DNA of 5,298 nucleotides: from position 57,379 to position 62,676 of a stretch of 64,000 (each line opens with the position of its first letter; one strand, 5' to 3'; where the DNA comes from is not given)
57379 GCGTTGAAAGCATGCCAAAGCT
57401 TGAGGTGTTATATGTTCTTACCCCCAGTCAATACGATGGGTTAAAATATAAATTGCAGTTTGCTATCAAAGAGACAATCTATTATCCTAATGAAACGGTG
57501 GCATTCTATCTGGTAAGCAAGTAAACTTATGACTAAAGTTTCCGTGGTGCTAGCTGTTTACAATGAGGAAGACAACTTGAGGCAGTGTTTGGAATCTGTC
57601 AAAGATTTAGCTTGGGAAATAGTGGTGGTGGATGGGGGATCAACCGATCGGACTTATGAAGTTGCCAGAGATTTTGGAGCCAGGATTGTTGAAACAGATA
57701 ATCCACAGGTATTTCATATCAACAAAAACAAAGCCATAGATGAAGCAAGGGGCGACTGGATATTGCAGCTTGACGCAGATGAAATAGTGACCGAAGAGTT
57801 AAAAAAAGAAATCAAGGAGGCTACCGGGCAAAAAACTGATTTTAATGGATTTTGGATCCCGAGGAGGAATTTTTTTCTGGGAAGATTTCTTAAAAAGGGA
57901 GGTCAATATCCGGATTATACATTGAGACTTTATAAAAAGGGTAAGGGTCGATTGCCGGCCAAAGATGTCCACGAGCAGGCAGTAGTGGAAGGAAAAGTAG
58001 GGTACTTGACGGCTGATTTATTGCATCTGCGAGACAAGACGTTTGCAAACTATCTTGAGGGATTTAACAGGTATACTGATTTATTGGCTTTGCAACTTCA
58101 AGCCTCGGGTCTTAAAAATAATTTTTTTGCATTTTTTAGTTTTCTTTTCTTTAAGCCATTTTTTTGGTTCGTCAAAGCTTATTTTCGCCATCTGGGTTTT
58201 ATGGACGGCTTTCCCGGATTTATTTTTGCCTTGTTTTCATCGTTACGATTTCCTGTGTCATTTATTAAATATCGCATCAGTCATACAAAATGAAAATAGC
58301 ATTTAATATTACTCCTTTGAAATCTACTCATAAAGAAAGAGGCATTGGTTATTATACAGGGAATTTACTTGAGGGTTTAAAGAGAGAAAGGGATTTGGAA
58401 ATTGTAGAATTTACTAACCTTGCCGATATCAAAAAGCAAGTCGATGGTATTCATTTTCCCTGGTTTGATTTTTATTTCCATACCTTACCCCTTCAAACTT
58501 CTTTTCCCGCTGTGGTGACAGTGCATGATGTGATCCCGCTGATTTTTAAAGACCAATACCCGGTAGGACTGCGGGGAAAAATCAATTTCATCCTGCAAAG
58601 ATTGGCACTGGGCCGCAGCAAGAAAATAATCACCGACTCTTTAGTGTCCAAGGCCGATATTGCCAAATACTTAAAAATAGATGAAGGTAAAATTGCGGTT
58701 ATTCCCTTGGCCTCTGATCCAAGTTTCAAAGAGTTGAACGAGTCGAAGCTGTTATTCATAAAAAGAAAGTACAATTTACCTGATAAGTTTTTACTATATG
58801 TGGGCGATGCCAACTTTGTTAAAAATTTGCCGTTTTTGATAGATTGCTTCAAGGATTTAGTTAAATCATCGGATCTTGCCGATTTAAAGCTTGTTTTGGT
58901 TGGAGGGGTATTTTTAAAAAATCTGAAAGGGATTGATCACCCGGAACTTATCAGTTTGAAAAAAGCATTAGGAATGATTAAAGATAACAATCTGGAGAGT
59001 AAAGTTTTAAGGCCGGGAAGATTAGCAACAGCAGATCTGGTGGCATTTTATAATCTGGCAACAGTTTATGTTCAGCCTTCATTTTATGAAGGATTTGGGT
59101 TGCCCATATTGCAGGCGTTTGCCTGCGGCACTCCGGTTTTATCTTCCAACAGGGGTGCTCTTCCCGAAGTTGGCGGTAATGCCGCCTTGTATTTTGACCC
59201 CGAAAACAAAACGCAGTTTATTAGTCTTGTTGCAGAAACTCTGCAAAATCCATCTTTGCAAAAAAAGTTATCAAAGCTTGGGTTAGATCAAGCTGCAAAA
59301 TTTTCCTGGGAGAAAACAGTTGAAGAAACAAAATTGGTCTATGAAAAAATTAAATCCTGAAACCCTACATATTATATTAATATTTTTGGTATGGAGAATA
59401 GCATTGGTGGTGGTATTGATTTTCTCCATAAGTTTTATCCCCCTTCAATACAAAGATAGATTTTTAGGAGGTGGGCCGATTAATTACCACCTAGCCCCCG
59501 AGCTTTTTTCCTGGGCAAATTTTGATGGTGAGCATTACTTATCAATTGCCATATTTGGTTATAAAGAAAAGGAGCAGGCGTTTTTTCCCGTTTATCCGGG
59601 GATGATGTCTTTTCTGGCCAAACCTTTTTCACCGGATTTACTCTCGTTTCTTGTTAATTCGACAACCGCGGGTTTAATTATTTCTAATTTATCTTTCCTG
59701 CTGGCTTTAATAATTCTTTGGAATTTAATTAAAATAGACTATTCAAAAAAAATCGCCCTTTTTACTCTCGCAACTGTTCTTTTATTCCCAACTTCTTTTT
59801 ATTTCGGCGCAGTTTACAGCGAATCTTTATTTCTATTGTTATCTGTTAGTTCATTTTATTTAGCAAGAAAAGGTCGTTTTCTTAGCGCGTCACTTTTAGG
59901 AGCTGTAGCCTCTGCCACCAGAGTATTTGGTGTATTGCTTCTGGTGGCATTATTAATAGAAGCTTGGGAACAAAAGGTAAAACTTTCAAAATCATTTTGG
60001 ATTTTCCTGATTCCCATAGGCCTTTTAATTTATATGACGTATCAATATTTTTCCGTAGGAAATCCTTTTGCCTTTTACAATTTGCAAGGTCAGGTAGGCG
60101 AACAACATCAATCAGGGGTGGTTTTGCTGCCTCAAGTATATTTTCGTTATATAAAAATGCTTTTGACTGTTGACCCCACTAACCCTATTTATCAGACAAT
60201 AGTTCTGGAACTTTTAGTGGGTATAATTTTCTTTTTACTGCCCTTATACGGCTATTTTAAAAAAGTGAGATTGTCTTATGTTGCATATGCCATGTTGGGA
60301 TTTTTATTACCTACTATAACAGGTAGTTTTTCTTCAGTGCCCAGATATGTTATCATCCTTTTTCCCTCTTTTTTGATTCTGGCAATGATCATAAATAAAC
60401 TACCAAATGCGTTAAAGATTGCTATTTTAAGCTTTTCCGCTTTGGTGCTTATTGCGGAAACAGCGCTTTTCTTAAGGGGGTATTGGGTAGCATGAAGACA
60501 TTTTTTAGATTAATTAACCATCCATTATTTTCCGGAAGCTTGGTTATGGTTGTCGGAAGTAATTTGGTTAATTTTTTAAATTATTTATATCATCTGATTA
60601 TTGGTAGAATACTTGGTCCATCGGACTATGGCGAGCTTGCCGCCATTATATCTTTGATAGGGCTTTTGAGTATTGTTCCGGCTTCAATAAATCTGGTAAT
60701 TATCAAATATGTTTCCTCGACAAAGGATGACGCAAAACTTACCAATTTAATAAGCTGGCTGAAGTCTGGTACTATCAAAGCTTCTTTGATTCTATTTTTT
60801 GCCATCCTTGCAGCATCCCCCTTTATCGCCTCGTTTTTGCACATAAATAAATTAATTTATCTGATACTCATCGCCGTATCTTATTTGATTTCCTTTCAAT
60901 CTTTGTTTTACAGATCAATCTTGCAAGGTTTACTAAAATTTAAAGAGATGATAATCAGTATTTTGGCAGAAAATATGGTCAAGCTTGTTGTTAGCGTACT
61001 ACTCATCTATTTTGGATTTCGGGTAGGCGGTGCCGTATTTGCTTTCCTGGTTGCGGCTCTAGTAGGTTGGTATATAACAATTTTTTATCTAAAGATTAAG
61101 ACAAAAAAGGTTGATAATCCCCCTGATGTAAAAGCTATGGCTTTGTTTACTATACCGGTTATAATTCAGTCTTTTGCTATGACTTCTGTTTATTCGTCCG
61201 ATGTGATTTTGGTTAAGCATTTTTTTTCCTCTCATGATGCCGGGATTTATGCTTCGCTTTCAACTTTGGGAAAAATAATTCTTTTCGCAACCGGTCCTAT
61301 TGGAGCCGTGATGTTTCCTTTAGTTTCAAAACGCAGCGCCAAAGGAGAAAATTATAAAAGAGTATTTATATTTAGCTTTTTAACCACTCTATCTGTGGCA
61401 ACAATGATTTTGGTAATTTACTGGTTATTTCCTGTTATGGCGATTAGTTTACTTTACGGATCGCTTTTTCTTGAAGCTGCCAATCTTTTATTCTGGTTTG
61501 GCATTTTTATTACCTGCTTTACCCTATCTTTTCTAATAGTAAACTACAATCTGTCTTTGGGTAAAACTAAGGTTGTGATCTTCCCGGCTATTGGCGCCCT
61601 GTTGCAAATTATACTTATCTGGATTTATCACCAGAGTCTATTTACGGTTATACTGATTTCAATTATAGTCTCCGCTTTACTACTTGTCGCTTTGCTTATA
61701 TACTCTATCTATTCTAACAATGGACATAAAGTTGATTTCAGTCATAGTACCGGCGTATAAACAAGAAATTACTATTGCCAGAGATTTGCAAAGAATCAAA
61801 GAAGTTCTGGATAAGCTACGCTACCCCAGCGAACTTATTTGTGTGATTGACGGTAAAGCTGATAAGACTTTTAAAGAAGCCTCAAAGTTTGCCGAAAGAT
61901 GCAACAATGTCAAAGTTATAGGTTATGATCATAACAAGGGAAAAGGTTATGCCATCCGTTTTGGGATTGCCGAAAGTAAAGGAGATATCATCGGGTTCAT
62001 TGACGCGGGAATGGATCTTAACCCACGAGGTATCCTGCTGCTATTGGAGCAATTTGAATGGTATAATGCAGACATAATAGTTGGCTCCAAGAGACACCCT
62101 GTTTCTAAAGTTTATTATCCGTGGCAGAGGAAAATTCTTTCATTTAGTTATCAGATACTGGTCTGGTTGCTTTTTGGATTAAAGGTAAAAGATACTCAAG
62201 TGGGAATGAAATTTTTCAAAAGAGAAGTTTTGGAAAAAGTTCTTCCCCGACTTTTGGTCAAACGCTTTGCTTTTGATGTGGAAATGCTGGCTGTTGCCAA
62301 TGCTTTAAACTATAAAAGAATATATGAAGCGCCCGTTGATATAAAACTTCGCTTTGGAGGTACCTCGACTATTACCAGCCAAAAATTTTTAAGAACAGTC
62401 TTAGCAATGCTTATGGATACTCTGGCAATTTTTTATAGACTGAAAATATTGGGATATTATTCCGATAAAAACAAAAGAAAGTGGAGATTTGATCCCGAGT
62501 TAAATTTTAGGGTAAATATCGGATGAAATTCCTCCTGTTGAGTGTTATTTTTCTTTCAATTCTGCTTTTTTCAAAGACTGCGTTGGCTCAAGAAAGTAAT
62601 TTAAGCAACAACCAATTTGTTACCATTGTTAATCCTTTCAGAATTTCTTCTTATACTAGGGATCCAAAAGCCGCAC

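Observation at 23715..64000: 40-kb GT-C-dominated glycosylation island that lacks the usual Wzy, ABC or synthase pathway parts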

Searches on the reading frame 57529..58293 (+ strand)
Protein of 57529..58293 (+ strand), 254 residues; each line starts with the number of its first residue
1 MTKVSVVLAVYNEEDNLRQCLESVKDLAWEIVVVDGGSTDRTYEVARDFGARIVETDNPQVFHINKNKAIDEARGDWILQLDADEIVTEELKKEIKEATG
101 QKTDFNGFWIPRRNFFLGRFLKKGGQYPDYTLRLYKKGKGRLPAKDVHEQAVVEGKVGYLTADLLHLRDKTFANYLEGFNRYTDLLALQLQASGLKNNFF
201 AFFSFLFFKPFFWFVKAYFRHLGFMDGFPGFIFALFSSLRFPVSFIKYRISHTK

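Call 8: search_protein_families(library=pfam, proteins=[window:57529-58293:+], max_evalue=0.01)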
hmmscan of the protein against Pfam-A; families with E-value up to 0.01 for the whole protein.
window:57529-58293:+ (254 aa): 4 families
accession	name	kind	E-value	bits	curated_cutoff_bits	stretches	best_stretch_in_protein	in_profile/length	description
PF00535.33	Glycos_transf_2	-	3.7e-26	92.5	23.3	1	5-122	1-127/168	Glycosyl transferase family 2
PF13704.12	Glyco_tranf_2_4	-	1.2e-06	29.3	27.5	1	12-91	2-88/98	Glycosyl transferase family 2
PF10111.15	Glyco_tranf_2_2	-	0.0021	18.1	27.3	1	5-96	1-104/276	Glycosyltransferase like family 2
PF13641.12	Glyco_tranf_2_3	-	0.009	16.5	27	0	4-90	3-102/230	Glycosyltransferase like family 2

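Call 13: find_encoding_contigs(protein=window:57529-58293:+, flank=10000, max_places=6)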
Protein window:57529-58293:+ (254 aa): 1 contig read that carries it; 1 place shown.
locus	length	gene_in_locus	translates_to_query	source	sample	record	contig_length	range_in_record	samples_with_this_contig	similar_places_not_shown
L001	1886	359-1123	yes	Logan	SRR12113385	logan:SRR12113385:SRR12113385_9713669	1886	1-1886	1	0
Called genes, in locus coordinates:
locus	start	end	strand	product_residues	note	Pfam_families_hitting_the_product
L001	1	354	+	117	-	?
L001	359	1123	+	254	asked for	PF00535:Glycos_transf_2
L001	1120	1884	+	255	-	?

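Call 31: search_protein_families(library=ncbifam, proteins=[window:57529-58293:+], max_evalue=0.001)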
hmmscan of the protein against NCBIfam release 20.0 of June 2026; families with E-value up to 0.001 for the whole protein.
window:57529-58293:+ (254 aa): 19 families
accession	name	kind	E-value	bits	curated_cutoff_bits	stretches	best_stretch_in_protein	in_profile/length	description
TIGR04283.1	glyco_like_mftF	equivalog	1.1e-15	57.8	182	1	4-104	1-102/221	TIGR04283 family arsenosugar biosynthesis glycosyltransferase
NF007482.0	PRK10073.1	equivalog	1.3e-12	47.4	423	1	2-95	6-106/334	glycosyltransferase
TIGR04195.1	S_glycosyl_SunS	equivalog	4.2e-12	45.6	350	1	8-93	63-150/421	SunS family peptide S-glycosyltransferase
NF053739.1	GlytfEpsEBac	equivalog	2.6e-10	39.7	450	1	3-94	2-103/265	glycosyltransferase EpsE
NF010496.0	PRK13915.1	equivalog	5.3e-10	38.9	262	1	2-59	31-94/307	glucosyl-3-phosphoglycerate synthase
NF041391.1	DPhHxTase_Halo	equivalog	2e-09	36.7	375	1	10-87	3-81/213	dolichyl-phosphate hexose transferase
NF038302.1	EPS_HpsE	equivalog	8.8e-09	34.7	300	1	3-90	2-102/307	hormogonium polysaccharide biosynthesis glycosyltransferase HpsE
NF041875.1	EPS_EpsD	equivalog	1.9e-08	34.1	370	1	4-92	1-97/325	exopolysaccharide biosynthesis glycosyltransferase EpsD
TIGR04182.1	glyco_TIGR04182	equivalog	4.8e-08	32.7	325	1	3-85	1-83/293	S-layer glycoprotein N-glycosyltransferase AglJ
NF047683.1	TeichurnBiosyTuaG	equivalog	5.9e-08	32.7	400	1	3-97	7-110/252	teichuronic acid biosynthesis protein TuaG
NF050050.1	ProtGlycPglI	equivalog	9.1e-08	31.8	500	1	1-96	1-106/306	GalNAc(5)-diNAcBac-PP-undecaprenol beta-1,3-glucosyltransferase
TIGR03937.1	PgaC_IcaA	equivalog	3.1e-07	29.7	422.3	1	2-90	45-141/407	poly-beta-1,6-N-acetyl-D-glucosamine synthase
TIGR03111.1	glyc2_xrt_Gpos1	hypoth_equivalog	2.4e-06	26.6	363.95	1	3-94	50-151/439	TIGR03111 family XrtG-associated glycosyltransferase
NF007986.1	PRK10714.1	equivalog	1.6e-05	24.1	529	1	2-96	6-113/316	undecaprenyl-phosphate 4-deoxy-4-formamido-L-arabinose transferase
TIGR03965.1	mycofact_glyco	equivalog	3.2e-05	23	280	1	2-87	74-167/467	mycofactocin biosynthesis glycosyltransferase MftF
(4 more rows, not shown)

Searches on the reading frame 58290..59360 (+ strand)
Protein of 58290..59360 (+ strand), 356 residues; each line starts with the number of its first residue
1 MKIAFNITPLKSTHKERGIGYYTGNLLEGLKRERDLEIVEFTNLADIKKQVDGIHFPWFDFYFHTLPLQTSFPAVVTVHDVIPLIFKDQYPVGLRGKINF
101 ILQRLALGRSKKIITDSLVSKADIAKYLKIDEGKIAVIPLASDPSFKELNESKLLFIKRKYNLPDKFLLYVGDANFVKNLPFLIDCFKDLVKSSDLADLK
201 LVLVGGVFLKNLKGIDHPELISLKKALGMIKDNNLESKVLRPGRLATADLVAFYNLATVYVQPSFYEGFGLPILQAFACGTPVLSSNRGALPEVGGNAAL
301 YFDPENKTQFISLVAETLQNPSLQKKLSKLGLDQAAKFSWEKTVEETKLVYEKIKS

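Call 8: search_protein_families(library=pfam, proteins=[window:58290-59360:+], max_evalue=0.01)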
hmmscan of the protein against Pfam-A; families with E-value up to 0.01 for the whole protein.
window:58290-59360:+ (356 aa): 6 families
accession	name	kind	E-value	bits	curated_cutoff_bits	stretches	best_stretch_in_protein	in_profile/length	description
PF00534.26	Glycos_transf_1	-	3.4e-26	92.2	26.4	1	162-329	12-167/172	Glycosyl transferases group 1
PF13692.12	Glyco_trans_1_4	-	8.5e-21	75.1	27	1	167-320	3-142/142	Glycosyl transferases group 1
PF13439.12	Glyco_transf_4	-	3.7e-07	30.8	28.5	1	50-144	72-168/170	Glycosyltransferase Family 4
PF20706.3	GT4-conflict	-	6.4e-06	25.8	26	1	214-288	239-313/385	Family 4 Glycosyltransferase in conflict systems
PF13524.12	Glyco_trans_1_2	-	0.00012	22.4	25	1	238-341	28-136/144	Glycosyl transferase-like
PF13579.12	Glyco_trans_4_4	-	0.0013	19.6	29.7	1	61-140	84-157/158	Glycosyl transferase 4-like domain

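Call 93: search_protein_families(library=ncbifam, proteins=[window:58290-59360:+], max_evalue=0.00001)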
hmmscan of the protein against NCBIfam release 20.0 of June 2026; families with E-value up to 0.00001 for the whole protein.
window:58290-59360:+ (356 aa): 19 families
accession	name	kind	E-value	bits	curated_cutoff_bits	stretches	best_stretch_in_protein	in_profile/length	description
TIGR02149.1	glgA_Coryne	subfamily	4.8e-23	81.9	302.4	1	71-354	106-390/391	glycogen synthase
TIGR03449.1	mycothiol_MshA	equivalog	8.5e-21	74.3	462.5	1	163-354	218-403/406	D-inositol-3-phosphate glycosyltransferase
TIGR04047.1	MSMEG_0565_glyc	hypoth_equivalog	1.9e-17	63.4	259.85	1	166-351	194-371/373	MSMEG_0565 family glycosyltransferase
TIGR03999.1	thiol_BshA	equivalog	5.5e-15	55.2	273.7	1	104-354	139-373/375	N-acetyl-alpha-D-glucosaminyl L-malate synthase BshA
TIGR02472.1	sucr_P_syn_N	equivalog_domain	2e-12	46.7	576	1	160-346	242-433/439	sucrose-phosphate synthase, putative, glycosyltransferase domain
TIGR04157.1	glyco_rSAM_CFB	subfamily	2.6e-12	46.5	400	1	107-294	167-338/406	TIGR04157 family glycosyltransferase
TIGR02470.1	sucr_synth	equivalog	2.8e-11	42.3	810.4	1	172-343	557-737/784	sucrose synthase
NF038295.1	EPS_HpsP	equivalog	7.6e-11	41.6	550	1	122-354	166-387/388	hormogonium polysaccharide biosynthesis glycosyltransferase HpsP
NF012028.0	PRK15484.1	subfamily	1.8e-10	40.5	618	1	109-344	139-368/380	lipopolysaccharide N-acetylglucosaminyltransferase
TIGR03088.1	stp2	hypoth_equivalog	7e-10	38.5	409.05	1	167-353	196-372/374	TIGR03088 family PEP-CTERM/XrtA system glycosyltransferase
NF041010.1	glycosy_Agl16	equivalog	2.4e-09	36.5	575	1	57-353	90-350/352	glycosylation protein Agl16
NF053787.1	GlcN_PG_synth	equivalog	3.4e-09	36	480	1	259-354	264-359/361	N-acetylglucosaminyl phosphatidylglycerol synthase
NF038298.1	EPS_HpsO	equivalog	2e-08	33.4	575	1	265-349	297-381/388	hormogonium polysaccharide biosynthesis glycosyltransferase HpsO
NF041876.1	EPS_EpsE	equivalog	1.2e-07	31.4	400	1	229-335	268-376/389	exopolysaccharide biosynthesis GT4 family glycosyltransferase EpsE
TIGR02468.1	sucrsPsyn_pln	equivalog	3.6e-07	28.4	1143.95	1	174-342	488-659/1051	sucrose-phosphate synthase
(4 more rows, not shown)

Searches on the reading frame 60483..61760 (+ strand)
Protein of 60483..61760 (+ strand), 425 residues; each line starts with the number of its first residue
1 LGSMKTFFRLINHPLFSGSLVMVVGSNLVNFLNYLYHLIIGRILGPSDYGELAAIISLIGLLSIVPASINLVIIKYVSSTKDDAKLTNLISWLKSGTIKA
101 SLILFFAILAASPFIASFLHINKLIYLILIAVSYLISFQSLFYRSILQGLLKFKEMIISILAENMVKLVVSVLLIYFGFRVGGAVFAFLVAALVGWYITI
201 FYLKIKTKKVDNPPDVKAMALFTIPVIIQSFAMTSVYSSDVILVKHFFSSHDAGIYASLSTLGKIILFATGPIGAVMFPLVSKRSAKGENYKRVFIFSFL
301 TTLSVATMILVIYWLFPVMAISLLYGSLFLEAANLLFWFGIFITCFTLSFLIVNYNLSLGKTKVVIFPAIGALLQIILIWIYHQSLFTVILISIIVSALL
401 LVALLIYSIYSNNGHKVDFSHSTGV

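Call 8: search_protein_families(library=pfam, proteins=[window:60483-61760:+], max_evalue=0.01)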
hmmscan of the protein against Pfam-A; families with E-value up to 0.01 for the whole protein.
window:60483-61760:+ (425 aa): 2 families
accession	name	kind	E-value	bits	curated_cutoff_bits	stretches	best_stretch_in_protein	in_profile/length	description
PF01943.22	Polysacc_synt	-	2.7e-23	83.2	28.2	1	18-283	4-272/274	Polysaccharide biosynthesis protein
PF13440.11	Polysacc_synt_3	-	7.6e-19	68.5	23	1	39-333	1-292/293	Polysaccharide biosynthesis protein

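Call 93: search_protein_families(library=ncbifam, proteins=[window:60483-61760:+], max_evalue=0.00001)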
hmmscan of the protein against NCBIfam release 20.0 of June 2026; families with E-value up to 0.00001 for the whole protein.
window:60483-61760:+ (425 aa): 0 families

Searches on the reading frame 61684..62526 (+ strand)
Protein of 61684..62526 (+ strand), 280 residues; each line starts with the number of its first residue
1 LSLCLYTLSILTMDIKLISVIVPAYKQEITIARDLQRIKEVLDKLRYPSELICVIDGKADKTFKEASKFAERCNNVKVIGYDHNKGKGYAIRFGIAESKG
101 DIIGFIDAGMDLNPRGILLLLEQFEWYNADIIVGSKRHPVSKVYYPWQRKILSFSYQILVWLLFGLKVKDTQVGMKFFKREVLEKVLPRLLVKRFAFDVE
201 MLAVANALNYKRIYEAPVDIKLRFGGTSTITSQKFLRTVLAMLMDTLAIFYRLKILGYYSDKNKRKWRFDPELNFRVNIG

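Call 8: search_protein_families(library=pfam, proteins=[window:61684-62526:+], max_evalue=0.01)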
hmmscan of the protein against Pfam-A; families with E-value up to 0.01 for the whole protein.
window:61684-62526:+ (280 aa): 2 families
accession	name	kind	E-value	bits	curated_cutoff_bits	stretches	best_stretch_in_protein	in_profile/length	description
PF00535.33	Glycos_transf_2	-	3.4e-21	76.3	23.3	1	19-186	1-167/168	Glycosyl transferase family 2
PF13641.12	Glyco_tranf_2_3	-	0.00035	21.1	27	1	18-109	3-96/230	Glycosyltransferase like family 2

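Call 12: find_encoding_contigs(protein=window:61684-62526:+, flank=10000, max_places=6)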
Protein window:61684-62526:+ (280 aa): no gene with exactly this product is on record in the collection.

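Call 31: search_protein_families(library=ncbifam, proteins=[window:61684-62526:+], max_evalue=0.001)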
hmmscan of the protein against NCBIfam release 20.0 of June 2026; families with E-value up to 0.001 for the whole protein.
window:61684-62526:+ (280 aa): 17 families
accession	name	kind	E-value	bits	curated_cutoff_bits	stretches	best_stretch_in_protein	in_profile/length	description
TIGR03937.1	PgaC_IcaA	equivalog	3.6e-13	49.2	422.3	1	13-125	42-151/407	poly-beta-1,6-N-acetyl-D-glucosamine synthase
NF047588.1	GlcsyltransPgfSStrep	equivalog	9.9e-13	48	500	1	18-188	3-169/308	glycosyltransferase PgfS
NF010496.0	PRK13915.1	equivalog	7.5e-11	41.7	262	1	17-110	32-127/307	glucosyl-3-phosphoglycerate synthase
NF007986.1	PRK10714.1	equivalog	9.3e-10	38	529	1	13-188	3-174/316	undecaprenyl-phosphate 4-deoxy-4-formamido-L-arabinose transferase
NF058614.1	PPMAGASynPpgS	equivalog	1.7e-09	37.5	370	1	20-238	4-212/226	polyprenyl-phospho-N-acetylgalactosaminyl synthase PpgS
NF007482.0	PRK10073.1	equivalog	1.2e-08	34.4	423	1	16-121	6-107/334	glycosyltransferase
TIGR03111.1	glyc2_xrt_Gpos1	hypoth_equivalog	1.9e-07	30.2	363.95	1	17-126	50-158/439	TIGR03111 family XrtG-associated glycosyltransferase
TIGR04283.1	glyco_like_mftF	equivalog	8.2e-07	28.8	182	1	18-113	1-86/221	TIGR04283 family arsenosugar biosynthesis glycosyltransferase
NF047683.1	TeichurnBiosyTuaG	equivalog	1.2e-06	28.4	400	1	16-108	6-95/252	teichuronic acid biosynthesis protein TuaG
TIGR04182.1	glyco_TIGR04182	equivalog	1.9e-06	27.5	325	1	19-229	3-199/293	S-layer glycoprotein N-glycosyltransferase AglJ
NF041875.1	EPS_EpsD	equivalog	4.2e-06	26.4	370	1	18-148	1-129/325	exopolysaccharide biosynthesis glycosyltransferase EpsD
NF041394.1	GtaseAglG_Halo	equivalog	4.7e-06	26.1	440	1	18-136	3-118/304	glucosyl-dolichyl phosphate glucuronosyltransferase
TIGR03965.1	mycofact_glyco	equivalog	9.4e-06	24.7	280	1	16-123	74-178/467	mycofactocin biosynthesis glycosyltransferase MftF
NF038299.1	EPS_HpsN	equivalog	1.1e-05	24.6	425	1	17-115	2-97/317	hormogonium polysaccharide biosynthesis glycosyltransferase HpsN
NF041391.1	DPhHxTase_Halo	equivalog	6.2e-05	22.1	375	1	24-227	3-190/213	dolichyl-phosphate hexose transferase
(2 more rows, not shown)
